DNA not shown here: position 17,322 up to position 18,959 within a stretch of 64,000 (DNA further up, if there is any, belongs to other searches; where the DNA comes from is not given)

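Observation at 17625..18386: Near-identical 381-bp tandem duplication creating a PAS-PAS repeat inside a sensor protein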

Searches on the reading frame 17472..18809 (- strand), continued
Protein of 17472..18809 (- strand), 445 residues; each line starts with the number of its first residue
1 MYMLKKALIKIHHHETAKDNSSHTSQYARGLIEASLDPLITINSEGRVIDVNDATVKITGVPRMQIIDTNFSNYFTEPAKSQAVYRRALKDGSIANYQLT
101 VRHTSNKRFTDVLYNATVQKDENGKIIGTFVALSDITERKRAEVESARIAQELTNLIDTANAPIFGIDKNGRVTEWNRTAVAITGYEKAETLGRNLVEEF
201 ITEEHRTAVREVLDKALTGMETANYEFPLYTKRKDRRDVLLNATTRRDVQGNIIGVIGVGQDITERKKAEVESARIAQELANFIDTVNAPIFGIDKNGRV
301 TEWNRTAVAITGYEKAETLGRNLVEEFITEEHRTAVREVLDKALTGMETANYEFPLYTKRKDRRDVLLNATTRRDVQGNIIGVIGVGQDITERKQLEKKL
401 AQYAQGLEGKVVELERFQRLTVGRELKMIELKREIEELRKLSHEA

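Call 11: list_cluster_members(proteins=[P0021, P0003])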
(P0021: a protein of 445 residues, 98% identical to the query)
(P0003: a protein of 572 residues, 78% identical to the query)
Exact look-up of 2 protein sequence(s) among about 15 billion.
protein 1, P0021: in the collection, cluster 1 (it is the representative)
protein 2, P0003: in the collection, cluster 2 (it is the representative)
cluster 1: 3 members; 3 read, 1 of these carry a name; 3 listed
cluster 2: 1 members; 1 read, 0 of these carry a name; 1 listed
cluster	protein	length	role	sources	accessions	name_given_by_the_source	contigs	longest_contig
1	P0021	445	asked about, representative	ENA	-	-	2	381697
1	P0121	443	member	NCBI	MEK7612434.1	MAG: PAS domain-containing protein [Patescibacteria group bacterium]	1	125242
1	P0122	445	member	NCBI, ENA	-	-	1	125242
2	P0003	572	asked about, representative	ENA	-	-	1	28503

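Call 13: find_encoding_contigs(protein=P0021, flank=10000, max_places=6)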
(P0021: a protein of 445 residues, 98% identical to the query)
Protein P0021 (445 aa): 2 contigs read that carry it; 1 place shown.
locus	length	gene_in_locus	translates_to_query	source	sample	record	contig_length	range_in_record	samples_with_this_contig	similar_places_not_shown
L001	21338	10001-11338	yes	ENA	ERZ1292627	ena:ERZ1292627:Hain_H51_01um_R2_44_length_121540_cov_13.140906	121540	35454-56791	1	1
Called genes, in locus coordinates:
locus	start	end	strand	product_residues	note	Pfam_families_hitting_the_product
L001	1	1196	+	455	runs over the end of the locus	PF13506:Glyco_transf_21, PF00535:Glycos_transf_2, PF10111:Glyco_tranf_2_2 (weak), PF13641:Glyco_tranf_2_3, PF01644:Chitin_synth_1 (faint), PF03142:Chitin_synth_2, PF13632:Glyco_trans_2_3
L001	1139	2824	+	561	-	PF01522:Polysacc_deac_1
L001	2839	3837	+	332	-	-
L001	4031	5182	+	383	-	PF02018:CBM_4_9, PF01522:Polysacc_deac_1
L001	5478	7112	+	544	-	-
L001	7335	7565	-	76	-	-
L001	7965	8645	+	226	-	PF00072:Response_reg, PF00486:Trans_reg_C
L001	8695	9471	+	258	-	PF02518:HATPase_c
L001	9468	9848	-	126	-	PF00072:Response_reg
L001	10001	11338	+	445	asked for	PF00989:PAS, PF08448:PAS_4, PF13426:PAS_9, PF00989:PAS, PF08448:PAS_4, PF13426:PAS_9, PF00989:PAS, PF08448:PAS_4, +6 more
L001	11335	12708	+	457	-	PF00512:HisKA, PF02518:HATPase_c, PF00072:Response_reg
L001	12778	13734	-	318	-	PF01933:CofD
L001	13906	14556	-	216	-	PF02142:MGS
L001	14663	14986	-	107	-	-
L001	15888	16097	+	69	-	-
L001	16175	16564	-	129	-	-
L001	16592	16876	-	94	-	-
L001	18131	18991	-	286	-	PF01551:Peptidase_M23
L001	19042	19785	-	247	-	PF13529:Peptidase_C39_2, PF03412:Peptidase_C39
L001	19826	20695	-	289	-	PF08239:SH3_3 (faint), PF03734:YkuD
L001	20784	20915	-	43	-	-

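Call 14: find_encoding_contigs(protein=P0003, flank=10000, max_places=6)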
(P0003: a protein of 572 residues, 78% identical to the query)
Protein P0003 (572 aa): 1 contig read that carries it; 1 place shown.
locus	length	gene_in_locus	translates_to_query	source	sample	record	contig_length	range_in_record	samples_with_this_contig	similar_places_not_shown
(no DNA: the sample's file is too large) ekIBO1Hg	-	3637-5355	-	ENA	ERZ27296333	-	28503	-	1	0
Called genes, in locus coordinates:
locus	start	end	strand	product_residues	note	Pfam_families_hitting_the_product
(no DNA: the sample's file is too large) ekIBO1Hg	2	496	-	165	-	?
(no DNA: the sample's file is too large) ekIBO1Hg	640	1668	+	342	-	PF07568:HisKA_2, PF13581:HATPase_c_2 (weak), PF02518:HATPase_c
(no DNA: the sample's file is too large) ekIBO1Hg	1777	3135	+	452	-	PF13529:Peptidase_C39_2 (weak)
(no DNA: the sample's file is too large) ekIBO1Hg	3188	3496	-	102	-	-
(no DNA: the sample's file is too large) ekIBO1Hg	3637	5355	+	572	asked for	PF00989:PAS, PF08448:PAS_4, PF13426:PAS_9, PF00989:PAS, PF08448:PAS_4, PF13426:PAS_9, PF00989:PAS, PF08448:PAS_4, +8 more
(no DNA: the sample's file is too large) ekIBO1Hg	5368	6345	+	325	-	PF00512:HisKA, PF02518:HATPase_c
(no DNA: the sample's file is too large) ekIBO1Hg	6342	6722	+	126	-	PF23198:PDE8A_N (weak), PF00072:Response_reg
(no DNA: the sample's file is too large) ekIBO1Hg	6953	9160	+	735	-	PF01471:PG_binding_1, PF01738:DLH (faint)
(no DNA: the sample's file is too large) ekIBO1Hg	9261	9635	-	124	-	-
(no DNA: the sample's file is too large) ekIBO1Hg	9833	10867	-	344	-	PF01156:IU_nuc_hydro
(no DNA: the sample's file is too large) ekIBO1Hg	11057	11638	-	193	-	-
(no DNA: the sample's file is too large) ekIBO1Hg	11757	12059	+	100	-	PF13376:OmdA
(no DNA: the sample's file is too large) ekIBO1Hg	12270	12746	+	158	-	PF11188:DUF2975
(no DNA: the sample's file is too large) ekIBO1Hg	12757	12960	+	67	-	PF13443:HTH_26, PF01381:HTH_3 (weak)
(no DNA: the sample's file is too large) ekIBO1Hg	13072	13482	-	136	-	-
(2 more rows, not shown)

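Call 15: find_encoding_contigs(protein=P0122, flank=10000, max_places=6)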
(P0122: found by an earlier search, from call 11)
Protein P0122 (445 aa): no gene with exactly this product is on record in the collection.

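Call 21: list_cluster_members(proteins=[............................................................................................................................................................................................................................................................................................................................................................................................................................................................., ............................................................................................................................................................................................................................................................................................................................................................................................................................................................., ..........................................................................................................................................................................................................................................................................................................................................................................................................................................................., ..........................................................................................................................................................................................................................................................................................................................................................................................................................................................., window:17472-18809:-])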
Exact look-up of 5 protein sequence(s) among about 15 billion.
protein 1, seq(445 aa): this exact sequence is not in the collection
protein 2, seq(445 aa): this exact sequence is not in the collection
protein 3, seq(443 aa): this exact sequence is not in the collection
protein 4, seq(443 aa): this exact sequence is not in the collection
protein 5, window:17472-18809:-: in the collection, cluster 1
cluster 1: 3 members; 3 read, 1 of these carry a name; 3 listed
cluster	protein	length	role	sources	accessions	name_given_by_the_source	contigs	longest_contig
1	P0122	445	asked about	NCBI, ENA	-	-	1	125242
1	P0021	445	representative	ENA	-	-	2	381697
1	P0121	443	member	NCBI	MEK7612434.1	MAG: PAS domain-containing protein [Patescibacteria group bacterium]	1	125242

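Call 22: find_related_loci(query=window:17472-18809:-, collection=genome_contigs, flank=4000)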
Query window:17472-18809:- (445 aa) in genome_contigs; peptide patterns used: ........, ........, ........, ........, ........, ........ (x = any residue, [..] = any of these).
600 stretches matched a pattern (row limit reached: there are more); 469 encode a relative of the query (tblastn E <= 1e-3); the best 80 are kept; 80 distinct loci.
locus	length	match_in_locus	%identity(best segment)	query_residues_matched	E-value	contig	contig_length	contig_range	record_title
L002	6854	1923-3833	37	17-440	1e-85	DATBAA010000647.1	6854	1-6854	MAG TPA_asm: Myxococcales bacterium isolate SMAG_U5719 k141_1812317, whole genome shotgun sequence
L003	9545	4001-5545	36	18-440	2e-84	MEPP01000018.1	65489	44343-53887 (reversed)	MAG: Bdellovibrionales bacterium GWA2_49_15 gwa2_scaffold_400, whole genome shotgun sequence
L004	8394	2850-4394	37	18-440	2e-84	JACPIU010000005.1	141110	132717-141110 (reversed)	MAG: Bdellovibrio sp. isolate NC_groundwater_449_Ag_S-0.1um_43_11 S35_SO-1_scaffold_24586, whole genome shotgun sequence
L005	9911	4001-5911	37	3-439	3e-84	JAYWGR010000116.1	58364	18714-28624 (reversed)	MAG: Rhizobacter sp. isolate GLR3_GL5_UP_3_concoct_19 GLR3_GL5_UP_3_concoct_19_115, whole genome shotgun sequence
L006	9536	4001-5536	38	25-440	8e-84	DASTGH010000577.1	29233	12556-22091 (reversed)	MAG TPA_asm: Anaeromyxobacteraceae bacterium isolate SMAG_U25 k141_168801, whole genome shotgun sequence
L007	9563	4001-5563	38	24-440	5e-83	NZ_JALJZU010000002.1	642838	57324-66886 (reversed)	Duganella violaceipulchra strain HSC-15S17 Ga0467033_02, whole genome shotgun sequence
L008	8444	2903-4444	37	25-442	9e-83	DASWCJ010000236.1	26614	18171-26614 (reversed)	MAG TPA_asm: Anaeromyxobacter sp. isolate SMAG_U2706 k141_1730831, whole genome shotgun sequence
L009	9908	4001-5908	38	23-440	9e-83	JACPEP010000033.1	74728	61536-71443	MAG: Chloroflexi bacterium isolate NC_groundwater_338_Ag_B-0.1um_58_18 GD18-4_B1_scaffold_1362153, whole genome shotgun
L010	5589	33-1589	36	22-440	1e-80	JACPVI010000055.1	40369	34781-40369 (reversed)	MAG: Myxococcales bacterium isolate NC_groundwater_780_Ag_S2p5_69_11 JBCH_GD18_4_SO25_S179_scaffold_682623, whole genome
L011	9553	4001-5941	39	23-439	5e-80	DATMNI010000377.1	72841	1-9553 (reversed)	MAG TPA_asm: Candidatus Acidiferrales bacterium isolate SMAG_U12846 k141_3032693, whole genome shotgun sequence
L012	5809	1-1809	38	2-440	1e-79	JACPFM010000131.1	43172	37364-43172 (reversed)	MAG: Deltaproteobacteria bacterium isolate NC_groundwater_361_Ag_B-0.1um_71_13 GD18-4_B1_scaffold_748596, whole genome s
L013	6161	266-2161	35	23-443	2e-78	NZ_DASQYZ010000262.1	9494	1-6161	MAG: Oligoflexus sp. isolate SMAG_U11078 k141_231908, whole genome shotgun sequence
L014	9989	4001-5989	37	10-441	2e-77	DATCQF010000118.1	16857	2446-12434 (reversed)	MAG TPA_asm: Stellaceae bacterium isolate SMAG_U7246 k141_25189, whole genome shotgun sequence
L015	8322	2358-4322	39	11-440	7e-77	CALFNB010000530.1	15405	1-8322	MAG TPA_asm: uncultured Acetobacteraceae bacterium isolate ERR1019366_bin.85_CONCOCT_v1.1_MAG genome assembly, contig: E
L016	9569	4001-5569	37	11-428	6e-72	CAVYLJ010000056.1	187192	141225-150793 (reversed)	MAG: uncultured delta proteobacterium isolate MFD01299.bin.2.76 genome assembly, contig: contig_8594, whole genome shotg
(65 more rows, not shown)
